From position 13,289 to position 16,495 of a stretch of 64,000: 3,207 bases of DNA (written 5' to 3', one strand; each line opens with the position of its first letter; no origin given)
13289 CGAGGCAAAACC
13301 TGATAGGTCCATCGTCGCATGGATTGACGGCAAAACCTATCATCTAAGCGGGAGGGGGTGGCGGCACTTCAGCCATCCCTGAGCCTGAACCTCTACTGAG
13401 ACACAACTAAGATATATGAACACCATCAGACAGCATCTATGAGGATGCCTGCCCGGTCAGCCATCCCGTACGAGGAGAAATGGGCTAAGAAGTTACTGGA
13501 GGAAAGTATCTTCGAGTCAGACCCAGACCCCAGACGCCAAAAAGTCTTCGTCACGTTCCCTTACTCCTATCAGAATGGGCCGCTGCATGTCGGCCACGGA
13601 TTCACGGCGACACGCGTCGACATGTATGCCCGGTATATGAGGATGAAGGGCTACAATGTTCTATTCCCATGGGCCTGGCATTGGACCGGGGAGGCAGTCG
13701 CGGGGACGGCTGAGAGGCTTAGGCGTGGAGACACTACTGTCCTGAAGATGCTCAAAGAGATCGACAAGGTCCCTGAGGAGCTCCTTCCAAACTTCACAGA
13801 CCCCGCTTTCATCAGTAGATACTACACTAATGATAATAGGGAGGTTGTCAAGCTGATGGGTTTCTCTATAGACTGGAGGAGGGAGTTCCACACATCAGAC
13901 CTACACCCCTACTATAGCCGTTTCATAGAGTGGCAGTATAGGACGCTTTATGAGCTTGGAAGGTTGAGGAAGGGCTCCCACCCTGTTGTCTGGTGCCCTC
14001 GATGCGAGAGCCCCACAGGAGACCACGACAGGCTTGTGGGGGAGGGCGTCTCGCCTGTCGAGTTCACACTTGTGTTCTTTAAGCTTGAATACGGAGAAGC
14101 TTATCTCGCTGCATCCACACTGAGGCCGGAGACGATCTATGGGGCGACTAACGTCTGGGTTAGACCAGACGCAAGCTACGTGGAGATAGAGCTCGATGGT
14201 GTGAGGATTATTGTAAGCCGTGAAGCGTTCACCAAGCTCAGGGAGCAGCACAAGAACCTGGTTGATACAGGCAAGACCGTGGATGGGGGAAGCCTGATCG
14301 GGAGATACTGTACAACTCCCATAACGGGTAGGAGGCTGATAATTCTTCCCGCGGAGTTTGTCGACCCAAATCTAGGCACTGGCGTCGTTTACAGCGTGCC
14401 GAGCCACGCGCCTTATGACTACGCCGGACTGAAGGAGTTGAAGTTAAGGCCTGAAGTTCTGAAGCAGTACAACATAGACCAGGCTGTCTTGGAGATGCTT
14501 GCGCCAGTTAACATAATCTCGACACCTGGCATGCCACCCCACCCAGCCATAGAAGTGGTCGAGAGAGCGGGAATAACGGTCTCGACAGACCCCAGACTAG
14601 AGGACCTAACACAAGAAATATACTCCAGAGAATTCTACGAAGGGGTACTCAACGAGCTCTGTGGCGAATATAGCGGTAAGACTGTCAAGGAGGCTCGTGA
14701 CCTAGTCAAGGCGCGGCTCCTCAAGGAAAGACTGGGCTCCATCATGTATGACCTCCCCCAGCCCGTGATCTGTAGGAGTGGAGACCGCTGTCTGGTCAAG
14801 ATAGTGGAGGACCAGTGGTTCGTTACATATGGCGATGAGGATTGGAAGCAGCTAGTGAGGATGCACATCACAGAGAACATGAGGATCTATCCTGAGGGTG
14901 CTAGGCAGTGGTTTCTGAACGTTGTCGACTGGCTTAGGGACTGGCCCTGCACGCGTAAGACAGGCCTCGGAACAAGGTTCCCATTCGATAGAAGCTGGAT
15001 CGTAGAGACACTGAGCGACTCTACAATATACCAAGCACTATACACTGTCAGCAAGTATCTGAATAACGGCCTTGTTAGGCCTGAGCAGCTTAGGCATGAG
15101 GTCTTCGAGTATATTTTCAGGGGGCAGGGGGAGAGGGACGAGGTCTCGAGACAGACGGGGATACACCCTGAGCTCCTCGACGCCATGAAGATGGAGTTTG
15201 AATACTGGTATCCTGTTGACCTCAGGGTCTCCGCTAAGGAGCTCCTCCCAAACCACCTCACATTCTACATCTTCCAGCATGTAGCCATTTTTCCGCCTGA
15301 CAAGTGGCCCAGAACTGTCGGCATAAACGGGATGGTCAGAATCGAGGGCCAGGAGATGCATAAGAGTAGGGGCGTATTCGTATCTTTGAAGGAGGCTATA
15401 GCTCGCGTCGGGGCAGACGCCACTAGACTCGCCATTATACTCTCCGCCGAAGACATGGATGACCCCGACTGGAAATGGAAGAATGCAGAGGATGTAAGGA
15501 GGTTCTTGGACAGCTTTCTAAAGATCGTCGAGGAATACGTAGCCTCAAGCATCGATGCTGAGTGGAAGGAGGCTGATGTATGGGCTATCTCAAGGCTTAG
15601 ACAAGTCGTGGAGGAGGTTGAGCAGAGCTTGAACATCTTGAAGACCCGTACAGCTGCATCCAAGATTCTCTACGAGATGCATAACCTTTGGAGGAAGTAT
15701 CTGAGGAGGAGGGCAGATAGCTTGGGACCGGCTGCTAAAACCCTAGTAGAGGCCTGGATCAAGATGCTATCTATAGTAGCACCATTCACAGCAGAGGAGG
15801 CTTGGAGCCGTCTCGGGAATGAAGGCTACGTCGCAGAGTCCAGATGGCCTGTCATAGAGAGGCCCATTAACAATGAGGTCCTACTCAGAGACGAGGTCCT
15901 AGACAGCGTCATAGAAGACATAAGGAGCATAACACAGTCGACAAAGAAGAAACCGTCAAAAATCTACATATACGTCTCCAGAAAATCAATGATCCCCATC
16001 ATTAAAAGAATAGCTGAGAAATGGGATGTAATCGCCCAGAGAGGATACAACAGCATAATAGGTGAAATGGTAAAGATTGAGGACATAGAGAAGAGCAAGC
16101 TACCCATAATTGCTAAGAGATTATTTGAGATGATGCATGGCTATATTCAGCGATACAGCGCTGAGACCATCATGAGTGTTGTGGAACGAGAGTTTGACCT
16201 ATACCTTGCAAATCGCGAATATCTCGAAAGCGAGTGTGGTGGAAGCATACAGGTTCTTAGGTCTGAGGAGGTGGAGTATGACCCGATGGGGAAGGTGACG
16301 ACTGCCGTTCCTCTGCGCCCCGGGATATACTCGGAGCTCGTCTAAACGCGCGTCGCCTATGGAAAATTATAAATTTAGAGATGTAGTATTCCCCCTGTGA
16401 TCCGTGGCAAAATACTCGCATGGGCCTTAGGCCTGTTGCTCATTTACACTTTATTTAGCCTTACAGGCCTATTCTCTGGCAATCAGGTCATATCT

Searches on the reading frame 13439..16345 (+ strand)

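Call 105: search_protein_families(library=pfam, proteins=[window:13439-16345:+], max_evalue=0.0001)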
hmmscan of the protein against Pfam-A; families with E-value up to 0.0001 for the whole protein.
window:13439-16345:+ (968 aa): 5 families
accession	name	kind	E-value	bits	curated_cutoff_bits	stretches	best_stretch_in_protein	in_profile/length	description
PF00133.28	tRNA-synt_1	-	6.8e-25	88.1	22.7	1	15-671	6-407/414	tRNA synthetases class I (I, L, M and V)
PF08264.19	Anticodon_1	-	1.5e-18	67.5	25.1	1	713-843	1-147/148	Anticodon-binding domain of tRNA ligase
PF09334.17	tRNA-synt_1g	-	4.3e-16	59.1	20.1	2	37-116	2-78/391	tRNA synthetases class I (M)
PF13603.12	tRNA-synt_1_2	-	1.5e-09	38.1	25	1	213-337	13-135/185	Leucyl-tRNA synthetase, editing domain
PF01406.26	tRNA-synt_1e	-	1.7e-05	24.7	27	0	595-667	210-281/301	tRNA synthetases class I (C) catalytic domain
